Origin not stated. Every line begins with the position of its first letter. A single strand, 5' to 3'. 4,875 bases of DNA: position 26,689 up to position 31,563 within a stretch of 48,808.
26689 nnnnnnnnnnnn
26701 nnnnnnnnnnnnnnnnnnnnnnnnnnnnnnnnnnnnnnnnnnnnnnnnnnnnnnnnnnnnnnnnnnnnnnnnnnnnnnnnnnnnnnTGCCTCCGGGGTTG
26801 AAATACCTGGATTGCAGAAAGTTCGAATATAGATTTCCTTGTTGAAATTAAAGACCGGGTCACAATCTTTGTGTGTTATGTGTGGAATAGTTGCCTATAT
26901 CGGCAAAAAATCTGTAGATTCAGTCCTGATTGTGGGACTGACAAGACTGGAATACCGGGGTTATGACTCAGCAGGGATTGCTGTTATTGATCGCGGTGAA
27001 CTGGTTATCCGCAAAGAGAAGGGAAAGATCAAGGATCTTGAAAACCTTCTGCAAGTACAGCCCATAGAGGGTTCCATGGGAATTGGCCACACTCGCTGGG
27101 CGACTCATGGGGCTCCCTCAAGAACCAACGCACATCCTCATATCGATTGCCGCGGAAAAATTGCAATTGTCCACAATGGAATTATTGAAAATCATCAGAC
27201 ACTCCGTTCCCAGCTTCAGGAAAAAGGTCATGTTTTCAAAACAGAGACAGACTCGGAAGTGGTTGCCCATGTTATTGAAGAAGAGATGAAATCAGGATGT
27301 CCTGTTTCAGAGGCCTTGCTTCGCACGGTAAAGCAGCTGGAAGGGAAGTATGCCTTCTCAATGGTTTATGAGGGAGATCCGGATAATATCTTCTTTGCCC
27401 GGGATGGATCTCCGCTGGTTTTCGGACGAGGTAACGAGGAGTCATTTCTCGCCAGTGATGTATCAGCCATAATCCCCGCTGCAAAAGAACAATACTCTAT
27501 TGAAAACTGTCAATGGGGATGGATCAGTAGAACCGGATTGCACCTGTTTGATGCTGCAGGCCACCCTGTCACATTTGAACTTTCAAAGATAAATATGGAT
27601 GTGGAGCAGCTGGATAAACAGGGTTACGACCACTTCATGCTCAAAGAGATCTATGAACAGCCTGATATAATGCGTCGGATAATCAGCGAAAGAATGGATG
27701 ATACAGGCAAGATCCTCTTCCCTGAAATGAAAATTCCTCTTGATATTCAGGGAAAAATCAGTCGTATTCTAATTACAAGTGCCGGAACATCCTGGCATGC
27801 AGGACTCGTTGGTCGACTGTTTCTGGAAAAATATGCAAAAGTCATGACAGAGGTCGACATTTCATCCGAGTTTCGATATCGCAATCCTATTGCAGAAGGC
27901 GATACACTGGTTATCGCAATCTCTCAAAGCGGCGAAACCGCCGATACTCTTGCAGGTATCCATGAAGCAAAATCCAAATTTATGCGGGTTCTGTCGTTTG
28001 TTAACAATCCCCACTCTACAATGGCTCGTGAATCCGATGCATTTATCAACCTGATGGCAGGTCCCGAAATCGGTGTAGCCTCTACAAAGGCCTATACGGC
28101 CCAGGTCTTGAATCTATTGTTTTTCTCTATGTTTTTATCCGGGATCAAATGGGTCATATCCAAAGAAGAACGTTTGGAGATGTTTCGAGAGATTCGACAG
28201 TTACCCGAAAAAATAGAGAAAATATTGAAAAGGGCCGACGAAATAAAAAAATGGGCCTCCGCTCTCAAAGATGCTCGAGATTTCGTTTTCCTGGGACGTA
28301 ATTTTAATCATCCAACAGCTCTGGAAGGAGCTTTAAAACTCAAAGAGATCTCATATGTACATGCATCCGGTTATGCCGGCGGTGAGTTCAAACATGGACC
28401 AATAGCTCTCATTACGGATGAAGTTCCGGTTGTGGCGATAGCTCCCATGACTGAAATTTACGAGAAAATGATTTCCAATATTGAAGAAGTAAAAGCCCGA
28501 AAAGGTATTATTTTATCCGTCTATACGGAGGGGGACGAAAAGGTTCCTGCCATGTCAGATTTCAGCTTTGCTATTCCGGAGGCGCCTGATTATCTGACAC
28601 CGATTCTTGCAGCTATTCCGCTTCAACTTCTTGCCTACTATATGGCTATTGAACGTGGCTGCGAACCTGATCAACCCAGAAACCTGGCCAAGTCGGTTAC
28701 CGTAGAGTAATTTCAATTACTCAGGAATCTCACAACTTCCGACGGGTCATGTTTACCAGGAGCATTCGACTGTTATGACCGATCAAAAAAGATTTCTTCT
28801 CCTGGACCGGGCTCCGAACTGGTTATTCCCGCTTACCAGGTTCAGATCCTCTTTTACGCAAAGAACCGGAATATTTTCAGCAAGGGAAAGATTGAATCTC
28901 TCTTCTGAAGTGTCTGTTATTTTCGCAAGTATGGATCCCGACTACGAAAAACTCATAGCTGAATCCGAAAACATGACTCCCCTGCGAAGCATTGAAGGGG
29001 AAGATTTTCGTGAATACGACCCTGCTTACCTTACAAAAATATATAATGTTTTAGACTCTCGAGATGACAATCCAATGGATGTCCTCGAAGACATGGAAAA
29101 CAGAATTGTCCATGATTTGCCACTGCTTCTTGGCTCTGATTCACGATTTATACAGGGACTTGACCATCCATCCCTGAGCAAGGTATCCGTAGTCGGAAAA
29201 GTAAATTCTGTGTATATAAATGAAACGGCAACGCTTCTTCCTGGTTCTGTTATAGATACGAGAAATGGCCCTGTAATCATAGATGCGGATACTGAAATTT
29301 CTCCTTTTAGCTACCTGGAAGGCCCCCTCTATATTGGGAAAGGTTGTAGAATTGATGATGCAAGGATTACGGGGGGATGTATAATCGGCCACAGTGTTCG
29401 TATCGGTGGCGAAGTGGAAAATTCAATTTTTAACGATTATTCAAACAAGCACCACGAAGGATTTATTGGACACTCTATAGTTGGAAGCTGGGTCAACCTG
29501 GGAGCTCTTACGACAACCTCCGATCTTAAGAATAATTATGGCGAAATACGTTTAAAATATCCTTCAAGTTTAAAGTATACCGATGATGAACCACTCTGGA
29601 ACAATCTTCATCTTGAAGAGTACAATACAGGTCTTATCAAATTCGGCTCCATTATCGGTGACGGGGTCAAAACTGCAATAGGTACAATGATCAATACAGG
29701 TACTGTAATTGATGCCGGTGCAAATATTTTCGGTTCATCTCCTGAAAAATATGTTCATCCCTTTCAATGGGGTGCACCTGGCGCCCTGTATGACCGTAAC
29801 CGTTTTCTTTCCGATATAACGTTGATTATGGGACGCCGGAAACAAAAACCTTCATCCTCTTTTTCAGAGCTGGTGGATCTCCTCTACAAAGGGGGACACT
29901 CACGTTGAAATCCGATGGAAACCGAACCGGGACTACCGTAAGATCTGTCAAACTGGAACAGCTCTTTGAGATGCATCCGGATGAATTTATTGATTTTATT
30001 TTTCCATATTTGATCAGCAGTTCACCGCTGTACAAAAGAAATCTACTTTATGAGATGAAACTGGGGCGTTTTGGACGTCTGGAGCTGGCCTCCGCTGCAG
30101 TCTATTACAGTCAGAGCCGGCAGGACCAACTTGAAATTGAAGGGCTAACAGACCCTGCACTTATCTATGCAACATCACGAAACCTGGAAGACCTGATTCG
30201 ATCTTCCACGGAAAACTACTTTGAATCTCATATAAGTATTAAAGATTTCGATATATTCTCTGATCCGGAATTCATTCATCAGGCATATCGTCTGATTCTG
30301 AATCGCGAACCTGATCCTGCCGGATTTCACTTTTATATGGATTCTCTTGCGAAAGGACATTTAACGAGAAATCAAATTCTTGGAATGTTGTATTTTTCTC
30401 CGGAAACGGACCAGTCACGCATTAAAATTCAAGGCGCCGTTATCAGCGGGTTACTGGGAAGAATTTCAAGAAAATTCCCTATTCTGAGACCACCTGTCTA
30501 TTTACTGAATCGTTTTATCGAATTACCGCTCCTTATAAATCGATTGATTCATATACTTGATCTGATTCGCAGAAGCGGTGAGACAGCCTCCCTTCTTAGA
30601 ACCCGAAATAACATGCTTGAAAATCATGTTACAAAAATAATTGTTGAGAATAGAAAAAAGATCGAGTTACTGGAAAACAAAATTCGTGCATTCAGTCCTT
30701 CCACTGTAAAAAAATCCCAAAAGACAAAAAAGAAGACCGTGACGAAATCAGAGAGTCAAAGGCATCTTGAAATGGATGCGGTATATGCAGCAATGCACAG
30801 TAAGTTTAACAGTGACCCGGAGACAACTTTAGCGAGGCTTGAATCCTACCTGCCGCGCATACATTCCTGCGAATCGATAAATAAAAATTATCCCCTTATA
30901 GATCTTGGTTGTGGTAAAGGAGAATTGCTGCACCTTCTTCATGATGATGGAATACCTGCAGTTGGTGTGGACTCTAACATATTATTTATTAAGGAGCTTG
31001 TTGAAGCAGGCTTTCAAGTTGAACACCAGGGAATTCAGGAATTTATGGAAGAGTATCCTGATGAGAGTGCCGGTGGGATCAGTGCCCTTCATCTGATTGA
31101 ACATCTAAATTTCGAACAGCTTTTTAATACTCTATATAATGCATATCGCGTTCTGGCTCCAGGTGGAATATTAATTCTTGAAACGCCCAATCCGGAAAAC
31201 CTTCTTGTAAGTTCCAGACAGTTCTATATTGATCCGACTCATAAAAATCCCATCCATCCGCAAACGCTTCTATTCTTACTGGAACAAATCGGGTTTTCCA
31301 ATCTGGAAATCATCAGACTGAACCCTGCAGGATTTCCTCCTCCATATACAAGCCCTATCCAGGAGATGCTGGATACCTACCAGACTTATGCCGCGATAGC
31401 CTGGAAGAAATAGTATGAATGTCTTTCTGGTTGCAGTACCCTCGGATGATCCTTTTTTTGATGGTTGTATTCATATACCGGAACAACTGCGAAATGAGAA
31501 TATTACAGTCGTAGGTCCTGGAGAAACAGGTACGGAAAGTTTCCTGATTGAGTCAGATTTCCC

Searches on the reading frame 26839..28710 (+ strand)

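Call 48: search_protein_families(library=pfam, proteins=[window:26839-28710:+], max_evalue=0.00001)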
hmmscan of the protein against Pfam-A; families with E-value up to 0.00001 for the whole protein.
window:26839-28710:+ (623 aa): 3 families
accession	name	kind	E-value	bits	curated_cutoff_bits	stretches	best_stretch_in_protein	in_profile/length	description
PF01380.27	SIS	-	3.3e-45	153.5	25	2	308-427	6-126/131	SIS domain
PF13522.11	GATase_6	-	4.8e-22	78.8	27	1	77-206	9-129/130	Glutamine amidotransferase domain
PF13537.11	GATase_7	-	5.4e-18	65.6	25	1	94-211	9-121/123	Glutamine amidotransferase domain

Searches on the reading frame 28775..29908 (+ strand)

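Call 48: search_protein_families(library=pfam, proteins=[window:28775-29908:+], max_evalue=0.00001)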
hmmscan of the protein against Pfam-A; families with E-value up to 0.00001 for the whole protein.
window:28775-29908:+ (377 aa): 2 families
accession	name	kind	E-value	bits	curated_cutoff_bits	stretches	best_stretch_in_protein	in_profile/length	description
PF00132.30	Hexapep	-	9.9e-07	28.7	27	0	186-212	3-30/36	Bacterial transferase hexapeptide (six repeats)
PF25084.1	LbH_EIF2B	-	6.5e-06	26.6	54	0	175-244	12-83/105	EIF2B subunit epsilon LbH domain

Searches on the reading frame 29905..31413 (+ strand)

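Call 49: search_protein_families(library=pfam, proteins=[window:29905-31413:+], max_evalue=0.00001)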
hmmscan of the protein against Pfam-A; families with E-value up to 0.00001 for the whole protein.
window:29905-31413:+ (502 aa): 7 families
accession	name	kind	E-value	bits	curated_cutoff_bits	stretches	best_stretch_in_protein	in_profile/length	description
PF13489.12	Methyltransf_23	-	2.7e-13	50.4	27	1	325-468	20-163/164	Methyltransferase domain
PF13946.11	DUF4214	-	2.5e-09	37.5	23.2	1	118-168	18-68/72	Domain of unknown function (DUF4214)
PF08241.18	Methyltransf_11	-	1.4e-08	35.7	21.2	1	333-425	2-95/95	Methyltransferase domain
PF07021.18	MetW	-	1.4e-07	31.8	21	1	329-388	15-75/193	Methionine biosynthesis protein MetW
PF13649.12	Methyltransf_25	-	3.5e-07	31.2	27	1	332-421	2-97/97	Methyltransferase domain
PF08242.18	Methyltransf_12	-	1.7e-06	29.1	30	1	332-423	1-98/98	Methyltransferase domain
PF13847.12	Methyltransf_31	-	3.3e-06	27.3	27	0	325-429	1-113/145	Methyltransferase domain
